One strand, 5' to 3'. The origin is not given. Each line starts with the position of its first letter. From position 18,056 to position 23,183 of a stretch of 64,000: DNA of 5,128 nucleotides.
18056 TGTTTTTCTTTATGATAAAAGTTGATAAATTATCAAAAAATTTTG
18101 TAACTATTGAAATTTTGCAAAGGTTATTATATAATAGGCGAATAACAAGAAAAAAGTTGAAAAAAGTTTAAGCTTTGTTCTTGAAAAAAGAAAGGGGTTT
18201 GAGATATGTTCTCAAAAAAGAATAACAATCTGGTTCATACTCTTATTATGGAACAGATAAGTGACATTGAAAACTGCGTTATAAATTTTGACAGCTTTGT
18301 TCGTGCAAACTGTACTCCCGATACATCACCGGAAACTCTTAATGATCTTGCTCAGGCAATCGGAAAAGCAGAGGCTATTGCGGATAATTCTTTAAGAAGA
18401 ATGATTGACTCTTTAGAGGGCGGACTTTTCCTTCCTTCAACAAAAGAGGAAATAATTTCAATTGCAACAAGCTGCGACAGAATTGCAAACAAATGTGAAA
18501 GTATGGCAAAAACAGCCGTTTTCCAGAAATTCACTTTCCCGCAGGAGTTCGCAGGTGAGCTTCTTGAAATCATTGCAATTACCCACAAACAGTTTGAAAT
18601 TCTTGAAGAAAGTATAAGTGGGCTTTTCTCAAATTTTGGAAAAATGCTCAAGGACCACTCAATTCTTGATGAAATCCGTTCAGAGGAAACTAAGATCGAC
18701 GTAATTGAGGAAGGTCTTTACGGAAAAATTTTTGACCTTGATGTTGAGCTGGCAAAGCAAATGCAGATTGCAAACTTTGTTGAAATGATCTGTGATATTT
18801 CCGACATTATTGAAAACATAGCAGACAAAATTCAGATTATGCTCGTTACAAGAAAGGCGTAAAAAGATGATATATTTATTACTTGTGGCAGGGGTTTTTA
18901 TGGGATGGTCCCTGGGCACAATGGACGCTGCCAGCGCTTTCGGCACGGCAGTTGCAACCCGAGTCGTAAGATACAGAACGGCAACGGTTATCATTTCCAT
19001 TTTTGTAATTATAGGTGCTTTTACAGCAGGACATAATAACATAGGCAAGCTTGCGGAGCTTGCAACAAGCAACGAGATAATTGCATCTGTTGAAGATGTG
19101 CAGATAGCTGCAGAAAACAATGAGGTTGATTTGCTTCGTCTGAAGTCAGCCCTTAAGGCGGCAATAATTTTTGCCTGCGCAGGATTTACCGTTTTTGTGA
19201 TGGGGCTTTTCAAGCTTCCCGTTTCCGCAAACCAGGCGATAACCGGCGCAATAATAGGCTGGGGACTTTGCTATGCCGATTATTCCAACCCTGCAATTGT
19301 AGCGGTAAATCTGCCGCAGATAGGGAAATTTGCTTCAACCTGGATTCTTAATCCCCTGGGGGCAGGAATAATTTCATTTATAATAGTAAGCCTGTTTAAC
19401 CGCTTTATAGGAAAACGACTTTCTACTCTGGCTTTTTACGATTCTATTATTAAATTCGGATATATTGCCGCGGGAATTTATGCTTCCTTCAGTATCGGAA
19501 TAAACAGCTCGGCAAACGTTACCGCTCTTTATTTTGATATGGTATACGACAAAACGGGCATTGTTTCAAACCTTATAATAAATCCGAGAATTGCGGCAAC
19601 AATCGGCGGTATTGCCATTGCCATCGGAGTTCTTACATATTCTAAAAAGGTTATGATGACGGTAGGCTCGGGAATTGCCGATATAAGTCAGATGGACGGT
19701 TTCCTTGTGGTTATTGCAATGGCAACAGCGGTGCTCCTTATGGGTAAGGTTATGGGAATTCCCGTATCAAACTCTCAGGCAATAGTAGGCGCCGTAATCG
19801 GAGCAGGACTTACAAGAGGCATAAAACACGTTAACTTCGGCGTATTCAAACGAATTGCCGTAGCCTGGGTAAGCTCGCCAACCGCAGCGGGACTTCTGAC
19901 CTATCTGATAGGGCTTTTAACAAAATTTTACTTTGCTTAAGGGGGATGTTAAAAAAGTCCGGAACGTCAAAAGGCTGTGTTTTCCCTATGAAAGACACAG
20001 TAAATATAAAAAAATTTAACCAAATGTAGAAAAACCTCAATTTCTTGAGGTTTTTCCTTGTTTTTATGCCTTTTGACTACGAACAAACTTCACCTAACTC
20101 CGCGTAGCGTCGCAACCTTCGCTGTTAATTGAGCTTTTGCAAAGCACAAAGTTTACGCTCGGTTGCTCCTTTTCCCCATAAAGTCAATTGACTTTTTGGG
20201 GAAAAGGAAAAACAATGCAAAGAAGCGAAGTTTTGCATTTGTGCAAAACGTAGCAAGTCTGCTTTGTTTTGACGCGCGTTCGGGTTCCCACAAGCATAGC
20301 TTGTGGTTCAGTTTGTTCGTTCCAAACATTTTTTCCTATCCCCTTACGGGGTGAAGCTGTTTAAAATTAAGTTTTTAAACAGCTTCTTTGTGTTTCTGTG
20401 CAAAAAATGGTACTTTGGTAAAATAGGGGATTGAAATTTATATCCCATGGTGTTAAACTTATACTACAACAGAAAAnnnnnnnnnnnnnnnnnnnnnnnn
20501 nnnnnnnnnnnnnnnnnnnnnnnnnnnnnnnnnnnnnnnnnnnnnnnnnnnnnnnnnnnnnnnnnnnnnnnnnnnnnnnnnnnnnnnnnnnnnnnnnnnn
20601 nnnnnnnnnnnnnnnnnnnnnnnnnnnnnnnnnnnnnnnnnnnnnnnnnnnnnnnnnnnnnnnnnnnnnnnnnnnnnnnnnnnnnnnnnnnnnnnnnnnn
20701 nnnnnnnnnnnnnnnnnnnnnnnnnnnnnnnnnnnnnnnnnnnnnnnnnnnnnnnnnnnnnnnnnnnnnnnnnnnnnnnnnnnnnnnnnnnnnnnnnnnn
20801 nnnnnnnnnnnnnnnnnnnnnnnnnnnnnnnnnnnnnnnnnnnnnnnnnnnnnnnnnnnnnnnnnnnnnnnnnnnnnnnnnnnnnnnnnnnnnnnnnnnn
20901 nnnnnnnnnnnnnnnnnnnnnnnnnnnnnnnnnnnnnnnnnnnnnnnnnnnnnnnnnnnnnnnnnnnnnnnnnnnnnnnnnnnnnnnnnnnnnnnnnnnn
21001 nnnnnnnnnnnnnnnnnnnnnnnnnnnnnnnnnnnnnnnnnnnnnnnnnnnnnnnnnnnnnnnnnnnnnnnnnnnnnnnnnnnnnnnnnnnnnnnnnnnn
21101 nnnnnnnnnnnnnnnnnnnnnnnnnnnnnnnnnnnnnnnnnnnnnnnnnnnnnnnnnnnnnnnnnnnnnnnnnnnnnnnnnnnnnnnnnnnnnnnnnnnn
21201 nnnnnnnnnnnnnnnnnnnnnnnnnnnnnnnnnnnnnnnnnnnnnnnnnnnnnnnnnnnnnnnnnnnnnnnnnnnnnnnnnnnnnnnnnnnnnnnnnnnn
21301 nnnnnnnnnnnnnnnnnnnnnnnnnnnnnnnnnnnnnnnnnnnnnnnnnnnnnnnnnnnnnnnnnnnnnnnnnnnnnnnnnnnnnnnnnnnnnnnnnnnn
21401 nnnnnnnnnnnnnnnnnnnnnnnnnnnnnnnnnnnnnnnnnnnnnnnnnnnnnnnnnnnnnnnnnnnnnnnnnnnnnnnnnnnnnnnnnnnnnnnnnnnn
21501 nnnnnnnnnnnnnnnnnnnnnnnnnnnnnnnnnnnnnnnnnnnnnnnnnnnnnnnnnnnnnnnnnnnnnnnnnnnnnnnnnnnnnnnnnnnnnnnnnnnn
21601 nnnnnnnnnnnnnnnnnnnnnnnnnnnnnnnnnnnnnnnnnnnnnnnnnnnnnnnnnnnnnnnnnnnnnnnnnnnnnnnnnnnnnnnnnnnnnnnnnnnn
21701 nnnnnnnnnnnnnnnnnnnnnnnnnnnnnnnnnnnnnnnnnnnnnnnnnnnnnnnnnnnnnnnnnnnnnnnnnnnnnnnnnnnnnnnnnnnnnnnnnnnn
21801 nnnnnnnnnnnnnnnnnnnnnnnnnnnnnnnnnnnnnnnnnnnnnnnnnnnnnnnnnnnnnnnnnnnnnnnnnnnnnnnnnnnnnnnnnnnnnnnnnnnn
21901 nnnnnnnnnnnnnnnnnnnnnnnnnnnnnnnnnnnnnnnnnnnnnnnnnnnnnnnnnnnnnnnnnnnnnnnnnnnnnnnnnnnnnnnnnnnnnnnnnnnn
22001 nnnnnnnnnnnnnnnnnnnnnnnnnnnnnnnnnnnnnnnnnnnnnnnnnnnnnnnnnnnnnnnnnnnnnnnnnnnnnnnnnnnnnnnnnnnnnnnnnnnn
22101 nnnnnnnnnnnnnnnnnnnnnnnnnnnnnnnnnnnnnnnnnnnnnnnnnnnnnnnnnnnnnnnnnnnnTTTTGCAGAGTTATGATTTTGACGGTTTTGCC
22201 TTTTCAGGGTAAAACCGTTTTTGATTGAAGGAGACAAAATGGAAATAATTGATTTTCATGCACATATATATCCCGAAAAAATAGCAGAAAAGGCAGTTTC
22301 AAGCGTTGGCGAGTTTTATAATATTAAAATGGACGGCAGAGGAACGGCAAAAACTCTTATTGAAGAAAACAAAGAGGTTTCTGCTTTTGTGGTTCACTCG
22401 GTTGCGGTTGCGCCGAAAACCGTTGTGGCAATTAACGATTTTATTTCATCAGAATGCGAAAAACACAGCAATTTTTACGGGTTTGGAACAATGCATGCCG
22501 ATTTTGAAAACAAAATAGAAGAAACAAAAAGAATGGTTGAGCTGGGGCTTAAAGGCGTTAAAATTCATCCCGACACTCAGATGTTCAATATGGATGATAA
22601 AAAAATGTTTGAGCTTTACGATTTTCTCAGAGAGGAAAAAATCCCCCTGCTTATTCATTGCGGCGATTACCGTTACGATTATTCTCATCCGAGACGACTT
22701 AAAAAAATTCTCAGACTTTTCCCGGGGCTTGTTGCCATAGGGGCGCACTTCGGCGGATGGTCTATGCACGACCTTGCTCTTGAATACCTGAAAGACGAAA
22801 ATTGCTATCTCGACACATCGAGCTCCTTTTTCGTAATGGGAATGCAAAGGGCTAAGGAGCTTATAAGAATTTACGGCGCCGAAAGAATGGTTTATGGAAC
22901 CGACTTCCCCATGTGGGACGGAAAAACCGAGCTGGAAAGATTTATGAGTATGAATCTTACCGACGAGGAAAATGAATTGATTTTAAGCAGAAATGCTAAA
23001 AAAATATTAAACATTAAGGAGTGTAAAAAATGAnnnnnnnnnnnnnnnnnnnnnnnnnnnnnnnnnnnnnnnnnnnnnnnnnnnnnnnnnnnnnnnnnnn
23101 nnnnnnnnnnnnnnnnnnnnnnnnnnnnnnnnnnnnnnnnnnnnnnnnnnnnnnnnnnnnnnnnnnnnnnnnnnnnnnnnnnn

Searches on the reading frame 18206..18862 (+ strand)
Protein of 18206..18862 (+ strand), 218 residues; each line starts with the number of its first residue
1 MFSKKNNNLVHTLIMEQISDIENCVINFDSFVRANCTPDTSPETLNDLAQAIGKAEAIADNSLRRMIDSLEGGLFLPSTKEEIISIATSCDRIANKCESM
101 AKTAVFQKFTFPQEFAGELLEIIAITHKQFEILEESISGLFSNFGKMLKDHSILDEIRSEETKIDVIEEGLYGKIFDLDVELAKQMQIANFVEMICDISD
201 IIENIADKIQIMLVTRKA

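Call 34: search_protein_families(library=pfam, proteins=[window:18206-18862:+], max_evalue=0.00001)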
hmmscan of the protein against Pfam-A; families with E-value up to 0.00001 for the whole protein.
window:18206-18862:+ (218 aa): 1 family
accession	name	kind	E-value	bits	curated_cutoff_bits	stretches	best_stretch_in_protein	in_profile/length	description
PF01865.21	PhoU_div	-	2.8e-27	95.9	24.4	1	17-214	20-213/214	Protein of unknown function DUF47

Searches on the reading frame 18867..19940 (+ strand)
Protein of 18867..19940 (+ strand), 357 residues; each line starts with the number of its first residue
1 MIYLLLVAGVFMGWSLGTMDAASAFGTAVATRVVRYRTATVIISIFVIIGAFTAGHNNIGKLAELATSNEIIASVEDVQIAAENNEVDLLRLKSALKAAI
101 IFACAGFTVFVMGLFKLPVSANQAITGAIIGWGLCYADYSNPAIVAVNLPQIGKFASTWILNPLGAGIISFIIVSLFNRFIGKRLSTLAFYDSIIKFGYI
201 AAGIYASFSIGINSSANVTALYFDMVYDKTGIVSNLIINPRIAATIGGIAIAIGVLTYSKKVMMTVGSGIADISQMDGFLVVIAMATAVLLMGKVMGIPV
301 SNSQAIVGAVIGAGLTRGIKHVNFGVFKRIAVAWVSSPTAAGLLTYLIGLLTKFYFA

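Call 34: search_protein_families(library=pfam, proteins=[window:18867-19940:+], max_evalue=0.00001)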
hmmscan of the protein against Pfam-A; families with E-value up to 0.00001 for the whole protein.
window:18867-19940:+ (357 aa): 1 family
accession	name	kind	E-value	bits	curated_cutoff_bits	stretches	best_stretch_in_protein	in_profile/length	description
PF01384.25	PHO4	-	3.7e-48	164.7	33.7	1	17-344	2-349/350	Phosphate transporter family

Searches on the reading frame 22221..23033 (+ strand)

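Call 34: search_protein_families(library=pfam, proteins=[window:22221-23033:+], max_evalue=0.00001)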
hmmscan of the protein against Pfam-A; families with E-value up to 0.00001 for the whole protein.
window:22221-23033:+ (270 aa): 1 family
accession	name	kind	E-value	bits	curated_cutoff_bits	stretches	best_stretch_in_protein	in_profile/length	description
PF04909.20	Amidohydro_2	-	2.3e-28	100.3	26.4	1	10-264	1-288/289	Amidohydrolase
